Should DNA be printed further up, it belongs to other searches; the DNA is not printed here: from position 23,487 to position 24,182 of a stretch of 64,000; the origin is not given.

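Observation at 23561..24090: Two 42-44 bp perfect palindromes with the same 20-bp core bracket a TrpR-like HTH gene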

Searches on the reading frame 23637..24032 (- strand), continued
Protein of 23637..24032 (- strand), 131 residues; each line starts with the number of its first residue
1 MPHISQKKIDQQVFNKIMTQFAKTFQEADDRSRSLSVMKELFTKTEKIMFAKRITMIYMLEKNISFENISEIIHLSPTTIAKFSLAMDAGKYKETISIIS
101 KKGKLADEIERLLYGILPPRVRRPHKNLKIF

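Call 59: search_solved_structures(query=A3, max_evalue=0.03, show_alignments=5)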
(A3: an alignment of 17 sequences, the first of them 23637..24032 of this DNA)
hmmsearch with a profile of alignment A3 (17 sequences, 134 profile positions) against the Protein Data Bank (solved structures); distinct sequences matched with E-value up to 0.03: 7.
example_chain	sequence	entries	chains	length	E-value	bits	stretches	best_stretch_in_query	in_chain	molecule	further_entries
3g1c_A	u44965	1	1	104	2.1e-06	31.2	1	10-98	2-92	The TrpR like protein from Eubacterium eligens ATCC 27750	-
3kor_A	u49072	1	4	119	2.9e-06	30.8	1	18-99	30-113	Possible Trp repressor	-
3frw_A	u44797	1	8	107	5.4e-06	29.9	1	9-103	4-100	Putative Trp repressor protein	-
5jo7_A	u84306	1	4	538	0.019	18.4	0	47-86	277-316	Vetispiradiene synthase 1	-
1jhg_A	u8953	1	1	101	0.024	18.1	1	18-88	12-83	TRP OPERON REPRESSOR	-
6st7_A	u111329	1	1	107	0.028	17.9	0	18-88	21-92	Trp operon repressor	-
6st6_A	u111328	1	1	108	0.028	17.9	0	18-88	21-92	Trp operon repressor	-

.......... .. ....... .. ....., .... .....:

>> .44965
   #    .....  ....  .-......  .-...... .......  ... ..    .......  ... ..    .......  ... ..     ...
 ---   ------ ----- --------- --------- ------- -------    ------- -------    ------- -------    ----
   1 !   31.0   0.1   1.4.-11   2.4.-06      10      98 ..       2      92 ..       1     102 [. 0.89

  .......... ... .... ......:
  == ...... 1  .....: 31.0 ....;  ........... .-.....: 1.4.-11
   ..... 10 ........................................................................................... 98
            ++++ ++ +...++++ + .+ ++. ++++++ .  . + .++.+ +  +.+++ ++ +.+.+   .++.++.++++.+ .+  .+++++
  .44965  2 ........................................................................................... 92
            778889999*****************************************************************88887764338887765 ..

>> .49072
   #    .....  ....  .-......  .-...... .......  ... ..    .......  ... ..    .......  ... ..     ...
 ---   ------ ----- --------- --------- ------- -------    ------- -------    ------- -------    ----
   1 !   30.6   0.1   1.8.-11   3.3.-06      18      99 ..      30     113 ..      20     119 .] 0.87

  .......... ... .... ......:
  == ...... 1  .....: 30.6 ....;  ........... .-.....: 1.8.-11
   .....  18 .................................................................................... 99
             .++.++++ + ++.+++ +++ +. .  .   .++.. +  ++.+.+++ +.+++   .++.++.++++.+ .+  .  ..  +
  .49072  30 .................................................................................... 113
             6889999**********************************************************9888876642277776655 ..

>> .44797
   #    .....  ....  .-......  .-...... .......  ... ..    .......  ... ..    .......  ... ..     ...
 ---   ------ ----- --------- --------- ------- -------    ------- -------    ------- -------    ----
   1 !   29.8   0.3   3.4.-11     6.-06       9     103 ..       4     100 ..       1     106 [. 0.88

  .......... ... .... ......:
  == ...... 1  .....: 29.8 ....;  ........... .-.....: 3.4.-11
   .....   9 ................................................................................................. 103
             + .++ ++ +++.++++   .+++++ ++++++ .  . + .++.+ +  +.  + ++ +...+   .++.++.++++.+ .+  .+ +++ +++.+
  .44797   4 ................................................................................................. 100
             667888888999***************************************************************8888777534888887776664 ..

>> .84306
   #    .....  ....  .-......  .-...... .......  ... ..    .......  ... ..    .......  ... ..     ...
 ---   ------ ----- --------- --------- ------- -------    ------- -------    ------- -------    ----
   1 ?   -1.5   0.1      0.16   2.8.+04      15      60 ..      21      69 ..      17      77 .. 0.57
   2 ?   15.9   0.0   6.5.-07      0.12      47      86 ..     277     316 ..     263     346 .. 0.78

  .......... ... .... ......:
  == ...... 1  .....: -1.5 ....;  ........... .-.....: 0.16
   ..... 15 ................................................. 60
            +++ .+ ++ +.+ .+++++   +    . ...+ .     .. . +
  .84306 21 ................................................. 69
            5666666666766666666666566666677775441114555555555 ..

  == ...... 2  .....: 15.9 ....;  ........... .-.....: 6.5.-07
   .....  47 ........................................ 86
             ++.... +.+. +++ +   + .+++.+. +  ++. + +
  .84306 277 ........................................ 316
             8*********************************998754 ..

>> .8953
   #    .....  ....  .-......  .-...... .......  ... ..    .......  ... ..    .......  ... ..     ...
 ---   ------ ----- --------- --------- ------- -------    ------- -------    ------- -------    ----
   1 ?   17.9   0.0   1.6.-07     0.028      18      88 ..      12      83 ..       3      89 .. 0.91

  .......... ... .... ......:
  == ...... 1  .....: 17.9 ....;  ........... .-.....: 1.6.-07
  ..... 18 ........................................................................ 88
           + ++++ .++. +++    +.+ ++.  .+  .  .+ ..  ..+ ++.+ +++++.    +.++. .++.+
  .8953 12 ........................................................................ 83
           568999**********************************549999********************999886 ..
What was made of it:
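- On Trp repressor family (Pfam PF01371): Pocket positions T44 and R54 of TrpR are conserved as T43 and R53 (call 59), which suggests a ligand but does not identify one.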

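Call 62: search_protein_families(library=pfam, alignment_id=A2, max_evalue=0.01)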
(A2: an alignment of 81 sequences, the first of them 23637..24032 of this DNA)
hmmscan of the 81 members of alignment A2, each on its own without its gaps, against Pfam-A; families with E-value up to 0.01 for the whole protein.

A. member 1, window:23637-24032:- (131 aa): 1 family
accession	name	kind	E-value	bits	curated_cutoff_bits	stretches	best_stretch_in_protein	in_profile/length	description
PF01371.25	Trp_repressor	-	0.00011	22.6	27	1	19-90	4-76/88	Trp repressor protein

B. families by the number of members that match (of 81 scanned): 30 families (the first 25 are shown)
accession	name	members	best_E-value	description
PF01371.25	Trp_repressor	78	4.7e-12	Trp repressor protein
PF13384.12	HTH_23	45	4.3e-07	Homeodomain-like domain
PF13936.12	HTH_38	18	2.4e-05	Helix-turn-helix domain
PF13551.12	HTH_29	10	5.5e-06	Winged helix-turn helix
PF13542.12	HTH_Tnp_ISL3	4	0.0012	Helix-turn-helix domain of transposase family ISL3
PF01325.25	Fe_dep_repress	4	0.0017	Iron dependent repressor, N-terminal DNA binding domain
PF13518.12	HTH_28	4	0.0025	Helix-turn-helix domain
PF04545.22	Sigma70_r4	2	7e-05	Sigma-70, region 4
PF08279.18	HTH_11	2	0.0007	HTH domain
PF08281.18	Sigma70_r4_2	2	0.001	Sigma-70, region 4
PF02796.21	HTH_7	2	0.003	Helix-turn-helix domain of resolvase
PF01418.23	HTH_6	2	0.0035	Helix-turn-helix domain, rpiR family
PF01381.28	HTH_3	2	0.0038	Helix-turn-helix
PF01022.26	HTH_5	1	0.00072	Bacterial regulatory protein, arsR family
PF14399.12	BtrH_N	1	0.0011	Butirosin biosynthesis protein H, N-terminal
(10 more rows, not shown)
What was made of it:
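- On Trp repressor family (Pfam PF01371): However, 78 of 81 family members match at E <= 0.01, with a best E-value of 4.7e-12 (call 62).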

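Call 64: find_related_loci(query=A3, collection=viral_contigs, flank=3000)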
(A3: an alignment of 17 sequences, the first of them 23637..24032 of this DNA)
Query A3 (131 aa) in viral_contigs; peptide patterns used: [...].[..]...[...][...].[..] (x = any residue, [..] = any of these).
21 stretches matched a pattern, but none encodes a relative of the query by tblastn (E <= 1e-3).
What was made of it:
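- On Insertion sequence / mobile cassette with terminal repeats: No viral relatives were found (call 64).
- No relatives were found on viral contigs (call 64).
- Tried and rejected: Phage origin: no relative on IMG/VR contigs (call 64).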

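Call 66: list_cluster_members(proteins=[P0001, P0002])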
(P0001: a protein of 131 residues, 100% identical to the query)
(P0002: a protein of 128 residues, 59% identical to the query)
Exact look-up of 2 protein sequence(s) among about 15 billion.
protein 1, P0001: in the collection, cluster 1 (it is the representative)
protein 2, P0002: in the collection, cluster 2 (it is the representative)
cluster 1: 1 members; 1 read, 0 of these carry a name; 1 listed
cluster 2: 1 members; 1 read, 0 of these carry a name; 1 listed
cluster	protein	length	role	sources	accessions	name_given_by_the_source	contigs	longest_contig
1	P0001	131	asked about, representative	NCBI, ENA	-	-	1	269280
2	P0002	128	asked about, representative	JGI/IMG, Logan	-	-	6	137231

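Call 67: find_encoding_contigs(protein=P0001, flank=3000, max_places=2)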
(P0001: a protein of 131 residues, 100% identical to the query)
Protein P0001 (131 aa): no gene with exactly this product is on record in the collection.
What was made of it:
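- Tried and rejected: Source names: the exact protein carries no name in the cluster table and is not on record in the contig index (calls 66, 67).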

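Call 70: find_encoding_contigs(protein=P0002, flank=10000, max_places=1)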
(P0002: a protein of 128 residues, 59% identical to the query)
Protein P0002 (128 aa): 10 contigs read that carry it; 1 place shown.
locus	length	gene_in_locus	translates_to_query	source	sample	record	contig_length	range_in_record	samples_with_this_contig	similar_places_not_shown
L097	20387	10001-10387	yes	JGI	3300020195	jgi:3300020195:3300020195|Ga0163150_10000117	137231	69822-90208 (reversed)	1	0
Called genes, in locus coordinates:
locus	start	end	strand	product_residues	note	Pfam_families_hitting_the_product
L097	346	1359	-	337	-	PF00154:RecA_N, PF08423:Rad51, PF06745:ATPase (weak), PF01637:ATPase_2 (weak), PF21096:RecA_C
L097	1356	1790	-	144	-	-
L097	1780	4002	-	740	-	PF13491:FtsK_4TM (weak), PF17854:FtsK_alpha, PF01580:FtsK_SpoIIIE, PF09397:FtsK_gamma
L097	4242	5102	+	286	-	-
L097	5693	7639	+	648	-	PF01471:PG_binding_1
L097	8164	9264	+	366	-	-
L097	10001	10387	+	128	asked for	PF01371:Trp_repressor (weak)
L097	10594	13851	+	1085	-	PF02450:LCAT, PF24096:DUF7379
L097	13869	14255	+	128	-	-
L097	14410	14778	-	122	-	-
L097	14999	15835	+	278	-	-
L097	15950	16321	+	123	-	-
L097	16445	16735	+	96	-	-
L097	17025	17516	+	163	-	PF00466:Ribosomal_L10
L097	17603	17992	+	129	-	PF16320:Ribosomal_L12_N, PF00542:Ribosomal_L12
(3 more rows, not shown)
